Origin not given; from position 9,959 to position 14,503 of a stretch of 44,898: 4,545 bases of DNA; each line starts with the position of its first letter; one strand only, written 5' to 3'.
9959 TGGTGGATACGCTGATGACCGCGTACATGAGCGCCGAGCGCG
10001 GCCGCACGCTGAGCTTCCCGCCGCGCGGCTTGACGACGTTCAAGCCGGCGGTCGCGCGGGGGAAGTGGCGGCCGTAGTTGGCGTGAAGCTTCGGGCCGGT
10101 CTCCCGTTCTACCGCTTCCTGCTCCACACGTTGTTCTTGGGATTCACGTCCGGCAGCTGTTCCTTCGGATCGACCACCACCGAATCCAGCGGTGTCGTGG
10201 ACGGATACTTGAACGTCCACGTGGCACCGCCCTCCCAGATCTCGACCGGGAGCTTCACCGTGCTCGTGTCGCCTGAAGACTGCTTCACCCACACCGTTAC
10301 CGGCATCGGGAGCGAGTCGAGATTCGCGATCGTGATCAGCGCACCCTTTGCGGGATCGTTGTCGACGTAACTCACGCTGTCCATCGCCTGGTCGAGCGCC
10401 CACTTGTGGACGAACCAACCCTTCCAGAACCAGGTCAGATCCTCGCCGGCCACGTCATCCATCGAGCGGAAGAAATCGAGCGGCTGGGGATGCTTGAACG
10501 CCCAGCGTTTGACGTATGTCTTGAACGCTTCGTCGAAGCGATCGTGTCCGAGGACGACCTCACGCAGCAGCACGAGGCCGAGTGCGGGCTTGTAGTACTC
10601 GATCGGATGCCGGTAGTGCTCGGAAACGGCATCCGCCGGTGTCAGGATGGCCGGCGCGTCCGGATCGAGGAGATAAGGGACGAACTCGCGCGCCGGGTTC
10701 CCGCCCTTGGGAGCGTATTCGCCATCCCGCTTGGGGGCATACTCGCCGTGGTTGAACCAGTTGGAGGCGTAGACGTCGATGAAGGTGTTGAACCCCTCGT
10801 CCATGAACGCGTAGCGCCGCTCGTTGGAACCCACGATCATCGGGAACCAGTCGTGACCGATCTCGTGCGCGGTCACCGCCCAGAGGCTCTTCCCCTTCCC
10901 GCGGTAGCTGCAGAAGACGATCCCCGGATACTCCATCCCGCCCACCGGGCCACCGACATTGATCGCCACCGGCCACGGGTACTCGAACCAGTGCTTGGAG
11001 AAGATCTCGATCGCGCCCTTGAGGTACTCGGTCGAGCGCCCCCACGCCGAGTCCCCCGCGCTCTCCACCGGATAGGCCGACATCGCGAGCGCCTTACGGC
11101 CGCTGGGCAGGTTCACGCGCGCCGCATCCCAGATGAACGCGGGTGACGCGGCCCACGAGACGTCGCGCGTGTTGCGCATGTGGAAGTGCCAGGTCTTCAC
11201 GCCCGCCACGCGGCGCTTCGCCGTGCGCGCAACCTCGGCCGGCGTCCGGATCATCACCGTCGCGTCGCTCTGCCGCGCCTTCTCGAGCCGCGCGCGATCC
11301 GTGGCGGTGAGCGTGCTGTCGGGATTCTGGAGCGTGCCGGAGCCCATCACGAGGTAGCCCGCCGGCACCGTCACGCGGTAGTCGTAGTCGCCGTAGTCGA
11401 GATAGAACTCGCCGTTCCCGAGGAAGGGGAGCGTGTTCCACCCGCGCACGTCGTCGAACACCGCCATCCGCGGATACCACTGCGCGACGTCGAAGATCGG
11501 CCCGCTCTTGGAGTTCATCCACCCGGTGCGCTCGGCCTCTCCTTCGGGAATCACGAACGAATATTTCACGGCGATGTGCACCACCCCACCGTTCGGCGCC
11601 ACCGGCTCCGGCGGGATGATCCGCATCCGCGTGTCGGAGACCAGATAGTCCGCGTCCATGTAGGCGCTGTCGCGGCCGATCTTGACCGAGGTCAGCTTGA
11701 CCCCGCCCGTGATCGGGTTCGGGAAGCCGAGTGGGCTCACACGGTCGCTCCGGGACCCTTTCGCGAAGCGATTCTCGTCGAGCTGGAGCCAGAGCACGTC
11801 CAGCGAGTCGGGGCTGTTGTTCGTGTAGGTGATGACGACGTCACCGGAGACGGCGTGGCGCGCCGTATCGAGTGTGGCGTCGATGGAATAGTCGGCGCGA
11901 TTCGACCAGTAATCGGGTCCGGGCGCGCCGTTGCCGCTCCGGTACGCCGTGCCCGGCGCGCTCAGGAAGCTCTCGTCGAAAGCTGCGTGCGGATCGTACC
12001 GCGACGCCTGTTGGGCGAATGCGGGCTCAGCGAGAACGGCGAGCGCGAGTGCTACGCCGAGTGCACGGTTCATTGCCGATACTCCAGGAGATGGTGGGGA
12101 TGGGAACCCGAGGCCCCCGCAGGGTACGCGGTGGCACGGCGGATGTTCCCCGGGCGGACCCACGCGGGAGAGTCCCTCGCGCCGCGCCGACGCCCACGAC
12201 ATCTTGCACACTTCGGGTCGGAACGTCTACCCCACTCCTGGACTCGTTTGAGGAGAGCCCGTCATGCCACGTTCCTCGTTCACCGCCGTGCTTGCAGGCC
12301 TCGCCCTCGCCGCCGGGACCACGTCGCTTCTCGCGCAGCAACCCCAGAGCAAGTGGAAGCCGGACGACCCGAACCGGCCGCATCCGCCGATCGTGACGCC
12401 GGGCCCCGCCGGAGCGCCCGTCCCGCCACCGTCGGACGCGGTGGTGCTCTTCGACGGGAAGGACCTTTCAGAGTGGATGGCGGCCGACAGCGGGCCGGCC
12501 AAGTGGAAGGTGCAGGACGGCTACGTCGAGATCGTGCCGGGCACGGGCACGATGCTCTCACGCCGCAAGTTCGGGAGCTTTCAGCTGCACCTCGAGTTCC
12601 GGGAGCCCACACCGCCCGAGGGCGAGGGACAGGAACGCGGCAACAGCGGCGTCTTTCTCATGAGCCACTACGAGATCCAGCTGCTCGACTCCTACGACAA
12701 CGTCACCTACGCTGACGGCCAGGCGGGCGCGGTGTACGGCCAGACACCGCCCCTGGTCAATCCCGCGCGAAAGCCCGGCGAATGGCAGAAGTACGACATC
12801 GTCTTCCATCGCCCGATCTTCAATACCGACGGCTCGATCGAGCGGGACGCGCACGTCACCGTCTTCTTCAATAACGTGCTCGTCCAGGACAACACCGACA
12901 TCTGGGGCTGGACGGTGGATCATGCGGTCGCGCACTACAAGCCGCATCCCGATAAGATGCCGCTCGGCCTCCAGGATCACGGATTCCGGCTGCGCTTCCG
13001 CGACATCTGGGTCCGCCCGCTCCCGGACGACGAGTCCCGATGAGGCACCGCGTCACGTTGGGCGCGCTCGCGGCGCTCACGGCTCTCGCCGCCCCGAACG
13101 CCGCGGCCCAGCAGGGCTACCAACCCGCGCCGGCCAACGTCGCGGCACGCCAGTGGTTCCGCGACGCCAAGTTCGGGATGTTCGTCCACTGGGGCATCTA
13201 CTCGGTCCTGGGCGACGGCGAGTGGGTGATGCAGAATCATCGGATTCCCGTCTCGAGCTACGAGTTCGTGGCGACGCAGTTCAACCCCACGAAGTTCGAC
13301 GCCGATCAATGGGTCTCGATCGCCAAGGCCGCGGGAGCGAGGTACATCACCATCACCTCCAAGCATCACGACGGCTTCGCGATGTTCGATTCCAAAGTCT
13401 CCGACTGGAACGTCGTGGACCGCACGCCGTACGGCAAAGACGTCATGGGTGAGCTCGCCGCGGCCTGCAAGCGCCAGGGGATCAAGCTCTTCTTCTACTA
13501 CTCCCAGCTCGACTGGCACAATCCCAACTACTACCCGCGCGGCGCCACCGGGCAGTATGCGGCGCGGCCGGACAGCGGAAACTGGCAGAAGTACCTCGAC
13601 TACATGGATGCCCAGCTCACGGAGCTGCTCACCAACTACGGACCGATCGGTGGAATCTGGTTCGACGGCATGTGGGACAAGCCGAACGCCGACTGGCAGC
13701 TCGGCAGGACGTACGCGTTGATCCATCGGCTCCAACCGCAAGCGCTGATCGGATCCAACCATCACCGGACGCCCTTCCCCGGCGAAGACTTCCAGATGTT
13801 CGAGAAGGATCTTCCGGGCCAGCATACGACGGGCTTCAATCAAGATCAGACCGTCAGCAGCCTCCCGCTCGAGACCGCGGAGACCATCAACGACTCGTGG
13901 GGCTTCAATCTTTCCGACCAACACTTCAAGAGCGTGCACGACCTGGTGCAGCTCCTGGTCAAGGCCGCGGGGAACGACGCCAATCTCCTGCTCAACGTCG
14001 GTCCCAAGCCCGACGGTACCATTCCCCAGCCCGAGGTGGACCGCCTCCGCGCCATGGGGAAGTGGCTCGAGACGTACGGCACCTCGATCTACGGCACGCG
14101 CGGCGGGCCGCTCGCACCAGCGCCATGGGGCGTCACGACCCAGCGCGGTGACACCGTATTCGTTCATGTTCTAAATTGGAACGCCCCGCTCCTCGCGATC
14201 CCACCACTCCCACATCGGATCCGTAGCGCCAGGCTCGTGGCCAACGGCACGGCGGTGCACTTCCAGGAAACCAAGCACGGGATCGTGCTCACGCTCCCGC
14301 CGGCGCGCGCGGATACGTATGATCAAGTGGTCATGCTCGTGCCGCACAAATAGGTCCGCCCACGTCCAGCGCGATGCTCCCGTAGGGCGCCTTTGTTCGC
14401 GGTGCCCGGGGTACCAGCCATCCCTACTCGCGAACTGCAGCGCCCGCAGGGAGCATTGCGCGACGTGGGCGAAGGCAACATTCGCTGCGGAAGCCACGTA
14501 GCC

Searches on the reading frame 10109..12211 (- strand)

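Call 38: search_protein_families(library=pfam, proteins=[window:10109-12211:-], max_evalue=0.0001)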
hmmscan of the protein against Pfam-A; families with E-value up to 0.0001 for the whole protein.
window:10109-12211:- (700 aa): 1 family
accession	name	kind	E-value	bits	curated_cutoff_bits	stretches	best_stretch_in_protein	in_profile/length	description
PF01433.26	Peptidase_M1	-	9.3e-12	45.5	27.7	1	439-599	63-218/218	Peptidase family M1 domain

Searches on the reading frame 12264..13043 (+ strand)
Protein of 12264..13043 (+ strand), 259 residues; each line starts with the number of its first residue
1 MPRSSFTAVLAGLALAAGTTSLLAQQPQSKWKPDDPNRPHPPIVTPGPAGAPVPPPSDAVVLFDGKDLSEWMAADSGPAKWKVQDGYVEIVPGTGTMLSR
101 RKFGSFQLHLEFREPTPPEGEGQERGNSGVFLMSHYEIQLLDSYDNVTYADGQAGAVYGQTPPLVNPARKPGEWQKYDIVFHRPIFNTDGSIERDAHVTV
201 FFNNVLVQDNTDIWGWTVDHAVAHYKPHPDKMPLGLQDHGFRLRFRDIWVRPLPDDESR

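Call 38: search_protein_families(library=pfam, proteins=[window:12264-13043:+], max_evalue=0.0001)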
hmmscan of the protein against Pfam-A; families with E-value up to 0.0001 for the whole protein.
window:12264-13043:+ (259 aa): 1 family
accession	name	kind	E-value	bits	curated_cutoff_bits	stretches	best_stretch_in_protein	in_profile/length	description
PF06439.18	3keto-disac_hyd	-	2.2e-40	139.2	26.8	1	59-251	2-187/187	3-keto-disaccharide hydrolase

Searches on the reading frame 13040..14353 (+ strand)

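Call 38: search_protein_families(library=pfam, proteins=[window:13040-14353:+], max_evalue=0.0001)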
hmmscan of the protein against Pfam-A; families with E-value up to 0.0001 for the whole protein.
window:13040-14353:+ (437 aa): 2 families
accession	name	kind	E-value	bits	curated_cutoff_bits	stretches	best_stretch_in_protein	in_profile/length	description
PF01120.23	Alpha_L_fucos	-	7.7e-107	358.1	25.2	1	17-347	4-344/345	Alpha-L-fucosidase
PF14871.12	GHL6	-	2.4e-06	28.2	35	1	87-166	1-75/132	Hypothetical glycosyl hydrolase 6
